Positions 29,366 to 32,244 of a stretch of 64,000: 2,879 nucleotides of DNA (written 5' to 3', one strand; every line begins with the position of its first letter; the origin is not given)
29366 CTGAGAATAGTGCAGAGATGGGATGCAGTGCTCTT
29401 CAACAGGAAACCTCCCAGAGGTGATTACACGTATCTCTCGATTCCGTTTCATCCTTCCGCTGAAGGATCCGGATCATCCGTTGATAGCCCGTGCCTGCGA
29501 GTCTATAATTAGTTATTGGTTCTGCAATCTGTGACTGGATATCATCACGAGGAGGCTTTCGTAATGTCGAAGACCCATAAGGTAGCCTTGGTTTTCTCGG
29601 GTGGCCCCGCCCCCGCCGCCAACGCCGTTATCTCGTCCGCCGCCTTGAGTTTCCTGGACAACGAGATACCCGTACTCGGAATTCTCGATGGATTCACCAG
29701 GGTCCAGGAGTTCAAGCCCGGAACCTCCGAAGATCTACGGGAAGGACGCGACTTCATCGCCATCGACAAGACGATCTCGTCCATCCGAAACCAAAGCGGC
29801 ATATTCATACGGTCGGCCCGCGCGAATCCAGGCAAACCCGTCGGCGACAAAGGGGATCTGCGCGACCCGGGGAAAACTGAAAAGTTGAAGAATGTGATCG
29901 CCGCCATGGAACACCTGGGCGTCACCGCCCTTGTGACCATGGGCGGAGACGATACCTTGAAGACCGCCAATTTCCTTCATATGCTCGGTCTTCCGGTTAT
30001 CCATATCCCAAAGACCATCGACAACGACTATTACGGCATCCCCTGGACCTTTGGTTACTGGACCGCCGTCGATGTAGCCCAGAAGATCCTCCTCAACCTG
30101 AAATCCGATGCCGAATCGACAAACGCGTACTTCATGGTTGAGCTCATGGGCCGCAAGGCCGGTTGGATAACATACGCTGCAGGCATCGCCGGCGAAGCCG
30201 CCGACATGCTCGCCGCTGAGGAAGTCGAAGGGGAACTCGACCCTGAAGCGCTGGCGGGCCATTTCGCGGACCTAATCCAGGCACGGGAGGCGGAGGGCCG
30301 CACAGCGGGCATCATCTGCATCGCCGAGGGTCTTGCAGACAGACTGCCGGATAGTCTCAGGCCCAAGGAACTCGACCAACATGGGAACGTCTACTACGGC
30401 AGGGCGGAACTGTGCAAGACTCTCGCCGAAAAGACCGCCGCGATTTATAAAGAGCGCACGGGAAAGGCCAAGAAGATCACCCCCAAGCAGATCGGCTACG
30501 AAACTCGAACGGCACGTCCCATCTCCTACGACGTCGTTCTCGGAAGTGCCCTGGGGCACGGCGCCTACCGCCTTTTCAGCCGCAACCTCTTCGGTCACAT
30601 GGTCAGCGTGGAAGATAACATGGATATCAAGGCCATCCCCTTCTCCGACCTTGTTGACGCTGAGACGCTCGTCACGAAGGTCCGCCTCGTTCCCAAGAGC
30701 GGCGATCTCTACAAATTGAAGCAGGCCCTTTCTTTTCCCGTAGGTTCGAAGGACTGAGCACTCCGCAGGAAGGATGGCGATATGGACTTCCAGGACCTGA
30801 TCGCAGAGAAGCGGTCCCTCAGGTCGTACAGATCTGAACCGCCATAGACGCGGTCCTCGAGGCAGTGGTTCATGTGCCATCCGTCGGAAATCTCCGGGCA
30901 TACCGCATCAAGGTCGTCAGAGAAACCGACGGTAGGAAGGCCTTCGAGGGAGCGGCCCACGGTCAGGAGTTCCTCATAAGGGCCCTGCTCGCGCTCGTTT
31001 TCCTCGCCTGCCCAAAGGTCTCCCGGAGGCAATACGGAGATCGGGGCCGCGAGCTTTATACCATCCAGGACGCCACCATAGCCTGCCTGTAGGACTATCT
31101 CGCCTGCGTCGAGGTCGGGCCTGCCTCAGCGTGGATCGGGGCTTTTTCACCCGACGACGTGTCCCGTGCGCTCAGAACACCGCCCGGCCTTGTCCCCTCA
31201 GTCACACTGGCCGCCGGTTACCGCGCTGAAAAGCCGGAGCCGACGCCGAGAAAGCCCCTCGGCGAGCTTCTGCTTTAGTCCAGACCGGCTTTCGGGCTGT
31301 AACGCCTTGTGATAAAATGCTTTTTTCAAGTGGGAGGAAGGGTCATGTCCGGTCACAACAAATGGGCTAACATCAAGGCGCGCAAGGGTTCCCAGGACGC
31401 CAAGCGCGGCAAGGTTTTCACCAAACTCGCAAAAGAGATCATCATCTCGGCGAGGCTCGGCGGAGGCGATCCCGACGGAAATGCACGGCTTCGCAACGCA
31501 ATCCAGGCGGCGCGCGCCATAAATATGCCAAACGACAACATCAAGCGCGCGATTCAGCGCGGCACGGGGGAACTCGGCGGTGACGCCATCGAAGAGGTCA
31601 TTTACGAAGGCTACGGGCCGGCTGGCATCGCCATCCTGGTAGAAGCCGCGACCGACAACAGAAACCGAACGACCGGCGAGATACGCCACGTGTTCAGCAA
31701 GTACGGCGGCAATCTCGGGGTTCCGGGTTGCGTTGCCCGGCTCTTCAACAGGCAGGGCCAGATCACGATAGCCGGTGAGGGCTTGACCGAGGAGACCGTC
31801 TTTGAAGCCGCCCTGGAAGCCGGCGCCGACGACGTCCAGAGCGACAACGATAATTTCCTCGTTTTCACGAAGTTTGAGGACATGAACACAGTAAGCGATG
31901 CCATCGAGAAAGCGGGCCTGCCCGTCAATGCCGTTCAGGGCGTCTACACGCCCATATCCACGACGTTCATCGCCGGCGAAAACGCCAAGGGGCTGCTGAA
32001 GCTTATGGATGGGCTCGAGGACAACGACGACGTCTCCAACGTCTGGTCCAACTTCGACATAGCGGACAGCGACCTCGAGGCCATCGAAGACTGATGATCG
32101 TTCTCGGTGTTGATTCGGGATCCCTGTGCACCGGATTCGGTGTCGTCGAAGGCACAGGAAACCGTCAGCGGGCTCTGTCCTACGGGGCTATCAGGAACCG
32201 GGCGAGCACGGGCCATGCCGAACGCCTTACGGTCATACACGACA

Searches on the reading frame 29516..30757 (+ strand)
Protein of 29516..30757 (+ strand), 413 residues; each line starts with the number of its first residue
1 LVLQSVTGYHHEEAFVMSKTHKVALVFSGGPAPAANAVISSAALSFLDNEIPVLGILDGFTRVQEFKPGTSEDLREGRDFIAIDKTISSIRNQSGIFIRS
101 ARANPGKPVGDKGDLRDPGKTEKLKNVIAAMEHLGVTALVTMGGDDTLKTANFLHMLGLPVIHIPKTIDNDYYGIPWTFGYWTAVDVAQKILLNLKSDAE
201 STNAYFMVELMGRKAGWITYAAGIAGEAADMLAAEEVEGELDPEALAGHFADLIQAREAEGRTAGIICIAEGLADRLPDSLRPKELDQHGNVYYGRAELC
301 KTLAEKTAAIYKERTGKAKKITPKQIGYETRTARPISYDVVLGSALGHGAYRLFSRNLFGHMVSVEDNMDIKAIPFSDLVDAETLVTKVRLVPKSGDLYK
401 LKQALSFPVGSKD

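Call 44: search_protein_families(library=pfam, proteins=[window:29516-30757:+], max_evalue=0.0001)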
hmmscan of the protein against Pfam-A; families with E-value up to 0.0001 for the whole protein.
window:29516-30757:+ (413 aa): 1 family
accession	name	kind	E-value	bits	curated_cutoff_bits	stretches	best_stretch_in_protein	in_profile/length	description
PF00365.25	PFK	-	1.8e-52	178.9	30.9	1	22-352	1-275/277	Phosphofructokinase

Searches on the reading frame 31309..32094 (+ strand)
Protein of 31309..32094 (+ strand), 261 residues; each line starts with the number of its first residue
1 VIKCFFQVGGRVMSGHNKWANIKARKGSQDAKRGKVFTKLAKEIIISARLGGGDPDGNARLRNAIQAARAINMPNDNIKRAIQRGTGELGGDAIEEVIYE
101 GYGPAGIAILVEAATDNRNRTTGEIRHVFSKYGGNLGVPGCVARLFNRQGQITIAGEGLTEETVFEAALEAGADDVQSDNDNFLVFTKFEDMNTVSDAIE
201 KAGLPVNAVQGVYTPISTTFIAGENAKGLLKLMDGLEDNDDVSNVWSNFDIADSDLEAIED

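Call 44: search_protein_families(library=pfam, proteins=[window:31309-32094:+], max_evalue=0.0001)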
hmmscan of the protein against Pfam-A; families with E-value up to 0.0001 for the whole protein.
window:31309-32094:+ (261 aa): 2 families
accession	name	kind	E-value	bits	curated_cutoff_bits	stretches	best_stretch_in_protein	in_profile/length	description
PF01709.26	Transcrip_reg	-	6.1e-53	179.2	27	1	95-249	2-160/160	TACO1/YebC second and third domain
PF20772.2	TACO1_YebC_N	-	1.5e-32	112.3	36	1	17-88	1-73/73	TACO1/YebC protein N-terminal domain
